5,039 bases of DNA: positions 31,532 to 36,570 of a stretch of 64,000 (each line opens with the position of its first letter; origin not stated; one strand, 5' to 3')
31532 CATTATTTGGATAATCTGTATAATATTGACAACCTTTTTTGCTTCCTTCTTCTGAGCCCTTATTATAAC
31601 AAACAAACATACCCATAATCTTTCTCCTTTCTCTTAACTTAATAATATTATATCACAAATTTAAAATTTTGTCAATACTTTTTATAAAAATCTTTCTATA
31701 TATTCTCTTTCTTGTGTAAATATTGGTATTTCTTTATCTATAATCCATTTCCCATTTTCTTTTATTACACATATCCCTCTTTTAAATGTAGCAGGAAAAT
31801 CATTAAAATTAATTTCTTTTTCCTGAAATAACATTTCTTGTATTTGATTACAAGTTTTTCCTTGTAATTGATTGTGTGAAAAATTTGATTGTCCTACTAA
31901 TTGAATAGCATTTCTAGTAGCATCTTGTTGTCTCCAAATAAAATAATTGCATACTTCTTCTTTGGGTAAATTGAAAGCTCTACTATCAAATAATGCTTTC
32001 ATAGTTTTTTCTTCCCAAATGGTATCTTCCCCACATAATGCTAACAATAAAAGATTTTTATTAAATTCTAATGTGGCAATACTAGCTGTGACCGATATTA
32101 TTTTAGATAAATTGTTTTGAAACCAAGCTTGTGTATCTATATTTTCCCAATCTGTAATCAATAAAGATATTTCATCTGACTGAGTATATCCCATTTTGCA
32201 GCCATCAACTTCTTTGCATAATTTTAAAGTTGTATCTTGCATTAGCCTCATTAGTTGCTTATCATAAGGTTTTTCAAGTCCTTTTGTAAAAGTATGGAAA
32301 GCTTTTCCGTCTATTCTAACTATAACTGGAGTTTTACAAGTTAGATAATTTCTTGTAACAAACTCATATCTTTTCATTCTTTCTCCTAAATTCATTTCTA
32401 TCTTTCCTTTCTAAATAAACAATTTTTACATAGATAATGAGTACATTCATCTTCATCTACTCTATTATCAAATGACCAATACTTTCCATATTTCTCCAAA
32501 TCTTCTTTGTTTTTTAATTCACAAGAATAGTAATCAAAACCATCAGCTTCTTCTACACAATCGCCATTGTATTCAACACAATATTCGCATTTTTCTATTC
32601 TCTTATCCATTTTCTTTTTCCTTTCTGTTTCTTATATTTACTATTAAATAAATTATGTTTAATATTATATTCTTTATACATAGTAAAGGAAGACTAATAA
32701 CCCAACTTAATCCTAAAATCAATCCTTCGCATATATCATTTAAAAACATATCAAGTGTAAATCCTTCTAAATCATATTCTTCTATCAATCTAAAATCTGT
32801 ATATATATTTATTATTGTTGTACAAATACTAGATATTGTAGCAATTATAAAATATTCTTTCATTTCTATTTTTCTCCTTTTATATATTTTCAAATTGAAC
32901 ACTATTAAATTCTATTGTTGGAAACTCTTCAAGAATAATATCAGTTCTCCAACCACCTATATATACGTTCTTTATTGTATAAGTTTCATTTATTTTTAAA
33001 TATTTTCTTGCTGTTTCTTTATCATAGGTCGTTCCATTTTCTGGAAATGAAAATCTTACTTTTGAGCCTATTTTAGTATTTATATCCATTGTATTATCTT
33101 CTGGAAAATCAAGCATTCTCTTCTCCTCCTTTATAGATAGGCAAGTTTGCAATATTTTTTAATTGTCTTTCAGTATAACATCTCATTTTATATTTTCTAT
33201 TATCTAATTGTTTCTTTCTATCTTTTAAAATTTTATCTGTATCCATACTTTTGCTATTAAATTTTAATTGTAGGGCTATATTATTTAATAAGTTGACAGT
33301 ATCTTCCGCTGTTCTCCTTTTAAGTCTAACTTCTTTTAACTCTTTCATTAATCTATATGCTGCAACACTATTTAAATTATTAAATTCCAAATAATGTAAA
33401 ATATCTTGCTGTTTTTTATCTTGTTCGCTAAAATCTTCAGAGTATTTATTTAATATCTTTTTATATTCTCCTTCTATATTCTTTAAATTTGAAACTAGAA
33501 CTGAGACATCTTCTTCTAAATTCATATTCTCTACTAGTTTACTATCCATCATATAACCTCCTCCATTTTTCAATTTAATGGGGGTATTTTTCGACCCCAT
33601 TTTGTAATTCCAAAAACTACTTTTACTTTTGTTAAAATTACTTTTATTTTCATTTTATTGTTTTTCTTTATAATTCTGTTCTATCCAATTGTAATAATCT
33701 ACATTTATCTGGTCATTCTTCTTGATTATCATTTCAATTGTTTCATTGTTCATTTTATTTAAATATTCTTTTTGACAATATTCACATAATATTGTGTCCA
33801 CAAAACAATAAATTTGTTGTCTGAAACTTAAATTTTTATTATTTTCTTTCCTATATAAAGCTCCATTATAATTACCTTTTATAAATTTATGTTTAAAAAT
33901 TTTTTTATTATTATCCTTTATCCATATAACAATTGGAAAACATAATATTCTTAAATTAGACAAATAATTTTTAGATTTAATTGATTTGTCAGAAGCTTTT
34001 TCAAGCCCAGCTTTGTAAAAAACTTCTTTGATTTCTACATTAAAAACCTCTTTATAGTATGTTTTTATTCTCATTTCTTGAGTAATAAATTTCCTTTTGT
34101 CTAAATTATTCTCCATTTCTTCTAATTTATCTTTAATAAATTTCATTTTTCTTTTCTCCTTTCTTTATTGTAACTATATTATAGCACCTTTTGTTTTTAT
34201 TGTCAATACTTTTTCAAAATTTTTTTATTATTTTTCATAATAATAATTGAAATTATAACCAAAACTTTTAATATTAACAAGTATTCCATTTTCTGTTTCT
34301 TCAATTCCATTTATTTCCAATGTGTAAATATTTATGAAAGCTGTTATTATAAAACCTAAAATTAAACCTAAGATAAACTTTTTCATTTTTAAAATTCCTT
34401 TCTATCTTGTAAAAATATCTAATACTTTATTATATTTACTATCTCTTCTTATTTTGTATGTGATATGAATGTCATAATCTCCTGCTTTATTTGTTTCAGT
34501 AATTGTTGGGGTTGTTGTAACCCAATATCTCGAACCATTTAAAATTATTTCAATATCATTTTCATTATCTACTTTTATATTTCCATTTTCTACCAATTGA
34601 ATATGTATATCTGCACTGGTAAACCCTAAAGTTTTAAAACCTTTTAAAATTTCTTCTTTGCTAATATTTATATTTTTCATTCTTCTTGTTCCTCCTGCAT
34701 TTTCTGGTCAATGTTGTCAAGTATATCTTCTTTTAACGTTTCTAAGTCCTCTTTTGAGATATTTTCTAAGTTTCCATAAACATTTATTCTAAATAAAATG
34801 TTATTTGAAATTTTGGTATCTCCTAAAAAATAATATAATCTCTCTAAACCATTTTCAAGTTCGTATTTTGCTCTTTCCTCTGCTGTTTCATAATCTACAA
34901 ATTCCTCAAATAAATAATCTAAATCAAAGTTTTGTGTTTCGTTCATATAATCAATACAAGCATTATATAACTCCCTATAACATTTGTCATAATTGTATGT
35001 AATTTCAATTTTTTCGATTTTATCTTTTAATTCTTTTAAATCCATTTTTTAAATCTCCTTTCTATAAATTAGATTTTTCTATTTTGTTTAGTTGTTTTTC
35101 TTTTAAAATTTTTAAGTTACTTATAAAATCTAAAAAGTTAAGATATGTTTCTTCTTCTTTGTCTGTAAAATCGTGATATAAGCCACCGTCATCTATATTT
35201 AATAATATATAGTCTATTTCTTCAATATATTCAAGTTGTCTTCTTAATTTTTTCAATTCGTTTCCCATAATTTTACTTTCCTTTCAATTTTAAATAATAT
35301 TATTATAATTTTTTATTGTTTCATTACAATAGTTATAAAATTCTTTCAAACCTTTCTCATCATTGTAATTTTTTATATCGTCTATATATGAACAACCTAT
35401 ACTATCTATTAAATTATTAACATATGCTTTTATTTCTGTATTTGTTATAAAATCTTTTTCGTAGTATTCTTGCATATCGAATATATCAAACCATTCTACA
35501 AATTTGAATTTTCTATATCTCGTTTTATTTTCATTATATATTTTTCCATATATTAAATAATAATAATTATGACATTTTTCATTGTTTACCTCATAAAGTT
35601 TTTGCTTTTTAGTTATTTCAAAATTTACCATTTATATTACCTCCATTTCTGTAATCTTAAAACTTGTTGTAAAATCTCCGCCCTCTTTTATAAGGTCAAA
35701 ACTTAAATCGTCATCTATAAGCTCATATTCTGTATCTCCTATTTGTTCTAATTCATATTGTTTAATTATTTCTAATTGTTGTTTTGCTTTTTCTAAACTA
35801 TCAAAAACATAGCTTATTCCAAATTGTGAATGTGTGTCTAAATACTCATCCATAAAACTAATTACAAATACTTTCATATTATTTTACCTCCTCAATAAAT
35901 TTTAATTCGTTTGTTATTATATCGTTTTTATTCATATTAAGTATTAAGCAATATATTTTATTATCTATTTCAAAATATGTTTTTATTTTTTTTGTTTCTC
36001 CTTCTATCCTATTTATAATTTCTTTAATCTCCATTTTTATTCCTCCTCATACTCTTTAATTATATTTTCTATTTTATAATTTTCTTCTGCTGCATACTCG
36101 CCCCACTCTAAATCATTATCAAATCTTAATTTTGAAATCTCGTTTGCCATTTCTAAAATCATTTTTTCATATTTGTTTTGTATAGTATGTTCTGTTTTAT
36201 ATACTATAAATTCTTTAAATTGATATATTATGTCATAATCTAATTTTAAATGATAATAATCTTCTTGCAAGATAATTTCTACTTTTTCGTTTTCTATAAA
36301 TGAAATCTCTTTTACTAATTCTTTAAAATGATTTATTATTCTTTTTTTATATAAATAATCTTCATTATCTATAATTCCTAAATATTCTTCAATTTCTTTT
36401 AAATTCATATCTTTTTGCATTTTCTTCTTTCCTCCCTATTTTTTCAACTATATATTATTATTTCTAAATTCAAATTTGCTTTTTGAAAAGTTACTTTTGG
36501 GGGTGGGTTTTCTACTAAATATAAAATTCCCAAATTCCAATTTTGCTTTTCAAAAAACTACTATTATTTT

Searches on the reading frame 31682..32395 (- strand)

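Call 20: search_protein_families(library=phrogs, proteins=[window:31682-32395:-], max_evalue=0.001)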
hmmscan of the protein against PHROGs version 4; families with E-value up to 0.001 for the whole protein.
window:31682-32395:- (237 aa): 1 family
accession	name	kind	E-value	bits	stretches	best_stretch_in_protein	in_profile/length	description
phrog_4717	-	DNA, RNA and nucleotide metabolism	1e-88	298.2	1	2-235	4-237/250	tRNA-His guanylyltransferase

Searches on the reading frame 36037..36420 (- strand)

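Call 7: search_protein_families(library=pfam, proteins=[window:36037-36420:-], max_evalue=0.1)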
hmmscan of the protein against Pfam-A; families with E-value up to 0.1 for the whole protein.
window:36037-36420:- (127 aa): 1 family
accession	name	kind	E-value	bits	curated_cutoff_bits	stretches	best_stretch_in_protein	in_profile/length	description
PF20274.4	cREC_REC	-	0.056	14.6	27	0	79-123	16-58/88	Cyclic-phosphate processing Receiver domain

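Call 8: search_protein_families(library=phrogs, proteins=[window:36037-36420:-], max_evalue=0.1)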
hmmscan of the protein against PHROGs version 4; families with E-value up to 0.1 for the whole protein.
window:36037-36420:- (127 aa): 1 family
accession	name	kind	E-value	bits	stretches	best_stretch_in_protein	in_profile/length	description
phrog_10079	-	unknown function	0.025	15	1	20-113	64-157/344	-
